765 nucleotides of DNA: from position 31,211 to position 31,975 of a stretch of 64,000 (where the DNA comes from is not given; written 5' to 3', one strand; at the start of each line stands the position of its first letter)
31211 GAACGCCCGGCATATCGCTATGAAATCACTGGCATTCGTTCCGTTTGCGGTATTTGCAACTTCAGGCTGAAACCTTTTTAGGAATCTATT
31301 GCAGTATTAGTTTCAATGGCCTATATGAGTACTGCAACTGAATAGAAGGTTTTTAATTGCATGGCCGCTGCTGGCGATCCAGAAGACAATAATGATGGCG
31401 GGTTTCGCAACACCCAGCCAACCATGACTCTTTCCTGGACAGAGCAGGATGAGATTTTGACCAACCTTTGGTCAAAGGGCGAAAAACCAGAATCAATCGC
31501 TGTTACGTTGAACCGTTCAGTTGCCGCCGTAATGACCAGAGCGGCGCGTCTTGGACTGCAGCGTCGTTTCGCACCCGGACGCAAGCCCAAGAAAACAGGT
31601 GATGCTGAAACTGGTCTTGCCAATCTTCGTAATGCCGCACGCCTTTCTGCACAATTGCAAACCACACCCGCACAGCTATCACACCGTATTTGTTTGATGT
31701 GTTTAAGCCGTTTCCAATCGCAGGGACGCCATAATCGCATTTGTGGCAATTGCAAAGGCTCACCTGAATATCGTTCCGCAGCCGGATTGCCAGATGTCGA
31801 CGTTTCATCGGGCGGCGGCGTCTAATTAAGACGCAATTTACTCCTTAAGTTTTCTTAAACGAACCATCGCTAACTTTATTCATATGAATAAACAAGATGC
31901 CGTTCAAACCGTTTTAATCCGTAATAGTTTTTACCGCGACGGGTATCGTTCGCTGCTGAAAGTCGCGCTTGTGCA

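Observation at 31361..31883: GcrA-family regulator gene sitting at the left edge of the T4BSS block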

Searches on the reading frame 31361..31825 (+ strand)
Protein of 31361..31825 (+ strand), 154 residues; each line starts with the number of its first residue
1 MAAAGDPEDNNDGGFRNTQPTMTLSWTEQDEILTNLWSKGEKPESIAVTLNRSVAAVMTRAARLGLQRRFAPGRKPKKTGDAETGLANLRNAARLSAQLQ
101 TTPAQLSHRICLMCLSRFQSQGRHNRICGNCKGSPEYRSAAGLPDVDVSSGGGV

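Call 3: search_protein_families(library=pfam, proteins=[window:31361-31825:+], max_evalue=1)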
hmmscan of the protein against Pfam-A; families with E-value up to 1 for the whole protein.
window:31361-31825:+ (154 aa): 3 families
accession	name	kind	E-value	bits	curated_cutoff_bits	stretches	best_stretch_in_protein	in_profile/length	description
PF07750.17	GcrA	-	0.00041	21.2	26.9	1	25-103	2-85/155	GcrA cell cycle regulator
PF14570.12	zf-RING_4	-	0.062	13.6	27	1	103-132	17-44/48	RING/Ubox like zinc-binding domain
PF02318.22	FYVE_2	-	0.086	13.5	27.2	1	98-132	44-78/118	FYVE-type zinc finger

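Call 4: search_protein_families(library=ncbifam, proteins=[window:31361-31825:+], max_evalue=1)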
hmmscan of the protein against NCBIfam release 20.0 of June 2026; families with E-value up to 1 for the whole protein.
window:31361-31825:+ (154 aa): 1 family
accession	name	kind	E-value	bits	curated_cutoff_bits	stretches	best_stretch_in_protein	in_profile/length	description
NF050816.1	sig70cofacGcrA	equivalog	0.001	19.4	280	1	25-82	2-60/173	cell cycle sigma 70 cofactor GcrA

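Call 5: find_homologous_proteins(query=window:31361-31825:+, max_evalue=0.001)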
Query window:31361-31825:+ (154 aa): 384 proteins with E <= 0.001 among 954 candidates; the best 120 are listed.
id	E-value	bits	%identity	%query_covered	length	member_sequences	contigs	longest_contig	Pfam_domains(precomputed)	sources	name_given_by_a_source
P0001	2.3e-91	321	95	99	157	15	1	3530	-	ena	-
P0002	1.1e-83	296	89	97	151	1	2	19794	-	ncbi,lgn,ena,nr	ncbi:MAG: hypothetical protein EB059_04180 [Alphaproteobacteria bacterium]|nr:hypothetical protein [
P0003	7.1e-81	287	87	98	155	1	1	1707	-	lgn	-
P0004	1.2e-73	264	81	98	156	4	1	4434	-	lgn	-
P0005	1.8e-73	263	78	95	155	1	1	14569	-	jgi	jgi:hypothetical protein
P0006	4.0e-73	262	89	86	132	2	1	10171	-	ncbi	-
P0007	2.0e-72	260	79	96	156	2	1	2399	-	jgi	jgi:hypothetical protein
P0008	2.3e-72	260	80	95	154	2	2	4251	PF07750.18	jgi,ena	jgi:hypothetical protein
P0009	3.7e-68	246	79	97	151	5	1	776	-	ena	-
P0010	1.6e-66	241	74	94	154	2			-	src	-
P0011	7.7e-66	238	76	95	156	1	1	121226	-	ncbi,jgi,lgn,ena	jgi:hypothetical protein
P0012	1.4e-64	234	71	98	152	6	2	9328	-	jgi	jgi:hypothetical protein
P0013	9.3e-63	228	72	98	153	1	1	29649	-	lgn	-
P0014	9.5e-63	228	72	98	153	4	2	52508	-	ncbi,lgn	-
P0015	1.6e-62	228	74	94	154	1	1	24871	-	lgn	-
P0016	3.1e-62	227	76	92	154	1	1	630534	-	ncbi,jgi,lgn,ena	jgi:hypothetical protein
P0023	5.0e-45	171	66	84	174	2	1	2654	-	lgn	-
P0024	1.2e-36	144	55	84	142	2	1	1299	PF07750.18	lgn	-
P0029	1.5e-34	137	52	84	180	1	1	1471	PF07750.18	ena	-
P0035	4.5e-34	135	59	79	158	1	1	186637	-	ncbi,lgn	-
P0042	2.7e-33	133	54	82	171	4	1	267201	PF07750.18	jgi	jgi:hypothetical protein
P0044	3.3e-33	133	53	86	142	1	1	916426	-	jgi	jgi:hypothetical protein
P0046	3.9e-33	132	49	86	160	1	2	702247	PF07750.18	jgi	jgi:hypothetical protein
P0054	9.0e-33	131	52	81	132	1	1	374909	PF07750.18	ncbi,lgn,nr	ncbi:MAG: hypothetical protein GC131_06910 [Alphaproteobacteria bacterium]|nr:hypothetical protein [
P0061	2.4e-32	130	54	79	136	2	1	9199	PF07750.18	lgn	-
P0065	2.8e-32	130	52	82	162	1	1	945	PF07750.18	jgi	jgi:hypothetical protein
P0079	1.1e-31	128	51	92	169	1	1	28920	PF07750.18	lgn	-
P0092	1.9e-31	127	50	82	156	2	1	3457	PF07750.18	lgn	-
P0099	2.1e-31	127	49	87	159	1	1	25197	PF07750.18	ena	-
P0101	2.3e-31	127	48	94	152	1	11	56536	PF07750.18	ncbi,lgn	-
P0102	2.3e-31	127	52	80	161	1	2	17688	PF07750.18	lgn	-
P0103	2.4e-31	127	53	82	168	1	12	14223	PF07750.18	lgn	-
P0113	3.8e-31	126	53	82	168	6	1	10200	PF07750.18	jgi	jgi:hypothetical protein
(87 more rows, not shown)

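Call 8: find_encoding_contigs(protein=P0016, flank=10000, max_places=3)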
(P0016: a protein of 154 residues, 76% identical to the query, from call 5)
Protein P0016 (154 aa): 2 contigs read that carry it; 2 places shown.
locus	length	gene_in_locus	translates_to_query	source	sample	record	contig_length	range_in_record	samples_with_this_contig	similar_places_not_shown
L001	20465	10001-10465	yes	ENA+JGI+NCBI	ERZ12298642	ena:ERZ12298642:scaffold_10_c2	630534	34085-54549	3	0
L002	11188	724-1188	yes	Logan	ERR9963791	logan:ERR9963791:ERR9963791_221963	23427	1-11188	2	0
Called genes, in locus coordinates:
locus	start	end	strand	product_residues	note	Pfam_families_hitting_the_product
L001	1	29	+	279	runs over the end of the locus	-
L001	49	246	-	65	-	PF01361:Tautomerase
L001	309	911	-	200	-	PF01810:LysE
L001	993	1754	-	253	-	PF02167:Cytochrom_C1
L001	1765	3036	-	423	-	PF00033:Cytochrome_B, PF13631:Cytochrom_B_N_2, PF00032:Cytochrom_B_C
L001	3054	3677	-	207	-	PF10399:UCR_Fe-S_N, PF00355:Rieske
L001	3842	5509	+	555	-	PF01268:FTHFS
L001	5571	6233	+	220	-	-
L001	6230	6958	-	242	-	PF17773:UPF0176_N, PF00581:Rhodanese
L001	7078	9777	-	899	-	PF00330:Aconitase, PF00694:Aconitase_C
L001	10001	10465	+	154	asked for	-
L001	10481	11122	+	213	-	PF11393:T4BSS_DotI_IcmL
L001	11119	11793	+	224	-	PF11393:T4BSS_DotI_IcmL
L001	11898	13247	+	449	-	PF12293:T4BSS_DotH_IcmK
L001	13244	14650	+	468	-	PF03743:TrbI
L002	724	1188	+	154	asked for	-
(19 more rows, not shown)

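Call 9: find_encoding_contigs(protein=P0044, flank=10000, max_places=3)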
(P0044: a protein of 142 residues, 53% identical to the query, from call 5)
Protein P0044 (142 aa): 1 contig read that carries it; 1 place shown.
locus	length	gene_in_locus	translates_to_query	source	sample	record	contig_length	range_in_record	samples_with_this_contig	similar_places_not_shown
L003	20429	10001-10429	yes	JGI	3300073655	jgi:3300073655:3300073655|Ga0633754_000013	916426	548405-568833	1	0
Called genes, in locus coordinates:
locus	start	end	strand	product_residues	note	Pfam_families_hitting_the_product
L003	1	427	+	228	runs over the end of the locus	-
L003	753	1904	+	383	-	-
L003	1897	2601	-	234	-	PF12973:Cupin_7, PF07883:Cupin_2 (weak)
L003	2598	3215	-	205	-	PF04542:Sigma70_r2, PF08281:Sigma70_r4_2, PF04545:Sigma70_r4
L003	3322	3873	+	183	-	PF06776:IalB (weak)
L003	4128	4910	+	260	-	PF00702:Hydrolase, PF13419:HAD_2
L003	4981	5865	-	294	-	PF01263:Aldose_epim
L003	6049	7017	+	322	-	PF00294:PfkB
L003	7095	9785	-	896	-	PF00330:Aconitase, PF00694:Aconitase_C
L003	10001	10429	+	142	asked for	-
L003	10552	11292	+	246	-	PF11393:T4BSS_DotI_IcmL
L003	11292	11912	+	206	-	PF11393:T4BSS_DotI_IcmL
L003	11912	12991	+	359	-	PF12293:T4BSS_DotH_IcmK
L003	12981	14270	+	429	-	PF03743:TrbI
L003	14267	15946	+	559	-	-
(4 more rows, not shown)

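Call 10: find_encoding_contigs(protein=P0035, flank=10000, max_places=3)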
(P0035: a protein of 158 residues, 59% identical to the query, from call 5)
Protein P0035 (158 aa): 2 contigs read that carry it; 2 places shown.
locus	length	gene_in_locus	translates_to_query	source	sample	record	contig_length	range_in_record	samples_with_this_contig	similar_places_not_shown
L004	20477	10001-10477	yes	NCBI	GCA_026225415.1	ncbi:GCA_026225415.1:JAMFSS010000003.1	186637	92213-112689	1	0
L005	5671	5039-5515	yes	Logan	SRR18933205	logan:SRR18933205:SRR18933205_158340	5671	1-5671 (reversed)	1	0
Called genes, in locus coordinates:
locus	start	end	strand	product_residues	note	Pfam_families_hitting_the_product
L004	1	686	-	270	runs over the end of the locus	PF00149:Metallophos, PF12850:Metallophos_2 (faint)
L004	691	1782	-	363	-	PF03739:LptF_LptG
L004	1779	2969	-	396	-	PF03739:LptF_LptG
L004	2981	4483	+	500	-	PF02789:Peptidase_M17_N, PF00883:Peptidase_M17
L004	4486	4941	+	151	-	PF04364:DNA_pol3_chi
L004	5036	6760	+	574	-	PF04480:DUF559, PF18741:MTES_1575, PF08245:Mur_ligase_M (weak), PF02875:Mur_ligase_C (weak), PF27239:FOL3_C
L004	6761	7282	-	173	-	PF04632:FUSC, PF06081:ArAE_1, PF13515:FUSC_2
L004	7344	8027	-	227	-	-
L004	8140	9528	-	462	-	PF19425:Csd3_N2 (faint), PF01551:Peptidase_M23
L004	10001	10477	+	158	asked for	-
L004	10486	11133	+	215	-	PF11393:T4BSS_DotI_IcmL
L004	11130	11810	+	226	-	PF11393:T4BSS_DotI_IcmL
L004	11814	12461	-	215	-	-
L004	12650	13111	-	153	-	-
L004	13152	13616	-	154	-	PF01029:NusB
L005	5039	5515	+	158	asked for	-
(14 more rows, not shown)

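Call 11: find_related_loci(query=A1, collection=genome_contigs, flank=10000)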
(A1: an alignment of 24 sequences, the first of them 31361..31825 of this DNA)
Query A1 (154 aa) in genome_contigs; peptide patterns used: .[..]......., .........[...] (x = any residue, [..] = any of these).
149 stretches matched a pattern; 72 encode a relative of the query (tblastn E <= 1e-3); 72 distinct loci.
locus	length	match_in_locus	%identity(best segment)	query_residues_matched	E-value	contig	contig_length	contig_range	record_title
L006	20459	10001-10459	96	2-153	2e-97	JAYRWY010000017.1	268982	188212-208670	MAG: Alphaproteobacteria bacterium isolate EBPR_ori4bin.18 k141_267281, whole genome shotgun sequence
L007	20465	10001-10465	95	3-152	1e-96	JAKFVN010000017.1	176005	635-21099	MAG: Alphaproteobacteria bacterium isolate D3_Bin_25 D3_0000030, whole genome shotgun sequence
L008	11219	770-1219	89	1-150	4e-89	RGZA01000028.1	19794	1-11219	MAG: Alphaproteobacteria bacterium isolate WBA_2_308 contig_100_27, whole genome shotgun sequence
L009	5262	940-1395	74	1-151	8e-72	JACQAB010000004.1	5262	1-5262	MAG: Proteobacteria bacterium isolate NC_groundwater_905_Pr1_S-0.2um_57_15 Montesol18-Sp2_coassembly_scaffold_33811, who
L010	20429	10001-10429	74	10-151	6e-67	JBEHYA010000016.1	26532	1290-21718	MAG: Pseudomonadota bacterium isolate ESF1.bin.113 NODE_1827_length_26532_cov_4.357583, whole genome shotgun sequence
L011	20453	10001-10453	71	7-151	3e-66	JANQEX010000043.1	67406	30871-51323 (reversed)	MAG: Alphaproteobacteria bacterium isolate PL23a_bin.53 k99_5383458, whole genome shotgun sequence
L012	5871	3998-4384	52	25-148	2e-39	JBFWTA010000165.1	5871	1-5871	MAG: Bdellovibrionales bacterium isolate CA_2019_TPBF_36 NODE_52266_length_5871_cov_3.346448_TPBF, whole genome shotgun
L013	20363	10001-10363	59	25-146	2e-38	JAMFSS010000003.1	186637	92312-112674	MAG: Alphaproteobacteria bacterium isolate NGEE_A_bin20 k127_410349, whole genome shotgun sequence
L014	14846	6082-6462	54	25-151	6e-38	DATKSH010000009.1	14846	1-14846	MAG TPA_asm: Alphaproteobacteria bacterium isolate SMAG_U14049 k141_1255872, whole genome shotgun sequence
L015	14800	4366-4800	49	18-148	6e-38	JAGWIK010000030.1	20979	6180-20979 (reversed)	MAG: Alphaproteobacteria bacterium isolate REEB112 contig-150_3030, whole genome shotgun sequence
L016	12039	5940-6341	53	25-153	2e-37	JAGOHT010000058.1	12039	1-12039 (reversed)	MAG: Alphaproteobacteria bacterium isolate Go_SlAct_bin_533 Go_SlAct_24406_length_12039_cov_4.839154, whole genome shotg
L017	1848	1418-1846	47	7-150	3e-37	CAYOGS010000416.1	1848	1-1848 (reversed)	MAG TPA_asm: uncultured Rhodospirillales bacterium isolate SRP296810_co1_36 genome assembly, contig: NODE_106094_length_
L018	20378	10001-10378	51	25-148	5e-37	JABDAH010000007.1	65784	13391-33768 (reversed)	MAG: Alphaproteobacteria bacterium isolate BWOrgHeat_Nextera32_MAG2 3300020642.a:Ga0206916_1012, whole genome shotgun se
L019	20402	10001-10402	50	20-146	2e-36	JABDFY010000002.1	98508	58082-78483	MAG: Alphaproteobacteria bacterium isolate BWOrgControl_Nextera19_MAG3 3300020995.a:Ga0206811_1002, whole genome shotgun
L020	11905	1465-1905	47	6-148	3e-36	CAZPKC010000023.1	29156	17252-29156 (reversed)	MAG TPA_asm: uncultured Rhodospirillaceae bacterium isolate binchicken_co3_43 genome assembly, contig: NODE_4893_length_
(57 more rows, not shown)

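Call 16: search_solved_structures(query=A1, max_evalue=10, show_alignments=3)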
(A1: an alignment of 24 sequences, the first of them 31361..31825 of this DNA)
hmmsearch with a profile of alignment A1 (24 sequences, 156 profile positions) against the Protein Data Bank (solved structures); distinct sequences matched with E-value up to 10: 11.
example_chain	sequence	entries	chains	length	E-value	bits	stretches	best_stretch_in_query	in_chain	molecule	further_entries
8vd6_A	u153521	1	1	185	2.7e-06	30.3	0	34-59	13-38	CAP REPEAT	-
7ye1_G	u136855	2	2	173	0.00011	25.1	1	27-81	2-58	Cell cycle regulatory protein GcrA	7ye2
5yiu_A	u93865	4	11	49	0.0042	19.9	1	24-68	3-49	Cell cycle regulatory protein GcrA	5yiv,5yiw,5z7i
2cqq_A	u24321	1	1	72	0.04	16.7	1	24-75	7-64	DnaJ homolog subfamily C member 1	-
1r71_A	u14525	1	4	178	0.2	14.5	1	17-57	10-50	Transcriptional repressor protein korB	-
7n15_A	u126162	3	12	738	0.42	13.4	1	40-92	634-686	Cyclic nucleotide-gated cation channel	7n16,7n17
6wel_A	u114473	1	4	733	0.42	13.4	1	40-92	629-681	Cyclic nucleotide-gated cation channel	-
6wej_A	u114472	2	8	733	0.42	13.4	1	40-92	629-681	Cyclic nucleotide-gated cation channel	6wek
5h3o_A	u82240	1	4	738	0.42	13.4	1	40-92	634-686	Cyclic nucleotide-gated cation channel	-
8qa8_A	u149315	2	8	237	0.52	13.1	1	17-57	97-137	Transcriptional repressor protein KorB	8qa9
7ko8_A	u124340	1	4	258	8.8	9.1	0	43-119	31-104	Capsid protein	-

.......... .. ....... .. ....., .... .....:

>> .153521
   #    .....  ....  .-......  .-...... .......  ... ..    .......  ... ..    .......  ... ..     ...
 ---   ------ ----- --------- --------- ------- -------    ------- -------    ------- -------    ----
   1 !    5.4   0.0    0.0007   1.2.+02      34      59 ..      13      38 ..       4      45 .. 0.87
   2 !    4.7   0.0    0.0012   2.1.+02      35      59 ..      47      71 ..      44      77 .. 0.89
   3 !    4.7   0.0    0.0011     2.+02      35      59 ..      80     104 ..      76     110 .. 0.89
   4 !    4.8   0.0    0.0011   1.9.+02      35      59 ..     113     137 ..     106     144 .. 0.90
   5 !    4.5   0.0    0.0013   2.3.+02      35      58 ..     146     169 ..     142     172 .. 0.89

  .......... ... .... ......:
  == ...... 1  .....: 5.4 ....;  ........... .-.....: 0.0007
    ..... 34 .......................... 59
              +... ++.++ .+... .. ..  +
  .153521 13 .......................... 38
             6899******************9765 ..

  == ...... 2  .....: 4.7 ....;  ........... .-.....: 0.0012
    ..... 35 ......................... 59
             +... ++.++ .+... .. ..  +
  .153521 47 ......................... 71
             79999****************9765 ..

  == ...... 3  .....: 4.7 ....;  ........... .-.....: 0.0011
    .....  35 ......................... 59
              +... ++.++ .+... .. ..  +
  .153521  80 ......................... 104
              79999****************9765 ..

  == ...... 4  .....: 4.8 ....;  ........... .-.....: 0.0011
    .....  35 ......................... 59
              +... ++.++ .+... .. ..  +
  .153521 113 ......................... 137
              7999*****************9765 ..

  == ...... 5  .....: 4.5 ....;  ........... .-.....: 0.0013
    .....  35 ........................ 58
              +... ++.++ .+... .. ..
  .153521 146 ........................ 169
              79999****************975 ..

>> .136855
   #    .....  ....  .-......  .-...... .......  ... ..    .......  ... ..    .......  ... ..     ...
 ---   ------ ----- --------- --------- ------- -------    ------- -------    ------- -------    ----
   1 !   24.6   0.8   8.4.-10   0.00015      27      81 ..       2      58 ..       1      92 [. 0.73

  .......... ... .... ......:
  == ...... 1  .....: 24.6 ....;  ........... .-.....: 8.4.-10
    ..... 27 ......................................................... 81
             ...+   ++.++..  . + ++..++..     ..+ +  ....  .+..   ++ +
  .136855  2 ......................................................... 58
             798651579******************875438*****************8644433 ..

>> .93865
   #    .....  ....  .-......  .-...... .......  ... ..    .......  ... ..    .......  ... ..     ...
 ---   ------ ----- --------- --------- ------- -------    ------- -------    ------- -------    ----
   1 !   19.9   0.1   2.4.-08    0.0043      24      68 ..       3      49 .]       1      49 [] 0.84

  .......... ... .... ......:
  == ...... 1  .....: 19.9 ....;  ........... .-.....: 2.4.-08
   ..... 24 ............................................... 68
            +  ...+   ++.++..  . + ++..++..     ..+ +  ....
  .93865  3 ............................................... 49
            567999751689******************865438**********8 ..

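Call 24: predict_structure(alignment_id=A1)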
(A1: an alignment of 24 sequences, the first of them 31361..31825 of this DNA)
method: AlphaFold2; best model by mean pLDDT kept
length: 154 residues; sequences in the alignment: 24
mean_pLDDT: 74.0   pTM: 0.36
mean pLDDT of the five models: 74.0, 73.0, 72.0, 71.5, 70.1
residues with pLDDT >= 90: 43; 70-90: 44; 50-70: 46; < 50: 21
segments of 3 or more residues with pLDDT < 50: 2-5, 8-17, 152-154
pLDDT, mean of each block of 10 residues (from residue 1): 47 46 78 90 91 91 81 56 61 65 78 92 83 89 72 48
secondary structure, 60 per line:
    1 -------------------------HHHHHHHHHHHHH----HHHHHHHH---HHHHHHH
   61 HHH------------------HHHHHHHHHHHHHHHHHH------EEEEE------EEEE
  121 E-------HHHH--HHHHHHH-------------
elements in order: H26-38 H43-50 H54-63 H82-99 E106-110 E117-121 H129-132 H135-141
